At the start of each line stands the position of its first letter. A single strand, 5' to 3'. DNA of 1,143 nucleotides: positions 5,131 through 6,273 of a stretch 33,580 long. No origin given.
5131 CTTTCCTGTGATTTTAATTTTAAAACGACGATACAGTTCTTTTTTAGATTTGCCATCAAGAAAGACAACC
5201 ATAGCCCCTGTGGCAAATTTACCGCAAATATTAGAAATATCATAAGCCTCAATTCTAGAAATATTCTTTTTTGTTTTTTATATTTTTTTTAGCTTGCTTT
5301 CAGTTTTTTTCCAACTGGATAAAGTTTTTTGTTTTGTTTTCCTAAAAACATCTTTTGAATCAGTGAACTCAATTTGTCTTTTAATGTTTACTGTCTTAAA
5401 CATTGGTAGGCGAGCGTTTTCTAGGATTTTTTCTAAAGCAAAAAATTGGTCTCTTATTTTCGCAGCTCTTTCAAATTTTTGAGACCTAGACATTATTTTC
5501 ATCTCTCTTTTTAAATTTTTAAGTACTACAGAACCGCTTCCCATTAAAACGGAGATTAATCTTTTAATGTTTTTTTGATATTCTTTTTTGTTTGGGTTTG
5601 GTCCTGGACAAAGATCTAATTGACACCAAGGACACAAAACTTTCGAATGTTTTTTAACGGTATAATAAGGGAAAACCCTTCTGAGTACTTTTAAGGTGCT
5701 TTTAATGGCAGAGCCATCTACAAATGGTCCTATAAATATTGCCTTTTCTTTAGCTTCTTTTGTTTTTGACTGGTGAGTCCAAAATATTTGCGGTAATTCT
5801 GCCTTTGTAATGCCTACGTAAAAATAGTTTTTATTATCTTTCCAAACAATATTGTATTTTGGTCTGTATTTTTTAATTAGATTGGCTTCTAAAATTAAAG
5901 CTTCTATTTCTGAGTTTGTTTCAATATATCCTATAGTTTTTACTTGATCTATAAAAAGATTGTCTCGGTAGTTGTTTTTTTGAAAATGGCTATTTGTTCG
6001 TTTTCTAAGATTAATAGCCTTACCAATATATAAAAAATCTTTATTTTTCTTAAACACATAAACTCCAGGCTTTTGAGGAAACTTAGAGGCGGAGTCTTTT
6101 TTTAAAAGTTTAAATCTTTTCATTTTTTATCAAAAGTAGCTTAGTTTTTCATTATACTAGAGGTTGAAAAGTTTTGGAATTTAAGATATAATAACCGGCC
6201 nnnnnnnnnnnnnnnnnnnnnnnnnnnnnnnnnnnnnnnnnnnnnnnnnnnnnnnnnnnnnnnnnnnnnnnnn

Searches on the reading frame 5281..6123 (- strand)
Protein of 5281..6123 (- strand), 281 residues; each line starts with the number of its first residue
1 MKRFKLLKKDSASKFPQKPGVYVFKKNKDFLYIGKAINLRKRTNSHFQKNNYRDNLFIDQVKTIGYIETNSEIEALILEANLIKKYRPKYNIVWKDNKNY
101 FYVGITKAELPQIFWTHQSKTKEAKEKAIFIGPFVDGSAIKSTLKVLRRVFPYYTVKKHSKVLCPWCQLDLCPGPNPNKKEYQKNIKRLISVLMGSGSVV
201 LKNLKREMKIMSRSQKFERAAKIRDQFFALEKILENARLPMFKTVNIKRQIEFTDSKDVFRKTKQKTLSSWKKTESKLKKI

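Call 43: search_protein_families(library=pfam, proteins=[window:5281-6123:-], max_evalue=0.001)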
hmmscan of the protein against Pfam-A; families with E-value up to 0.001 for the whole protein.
window:5281-6123:- (281 aa): 2 families
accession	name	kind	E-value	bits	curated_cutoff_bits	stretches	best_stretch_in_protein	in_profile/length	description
PF01541.30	GIY-YIG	-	1.5e-14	54.5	22.6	1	19-91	2-78/78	GIY-YIG catalytic domain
PF02151.25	UVR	-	4.1e-09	36.3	21.5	1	200-232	3-35/36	UvrB/uvrC motif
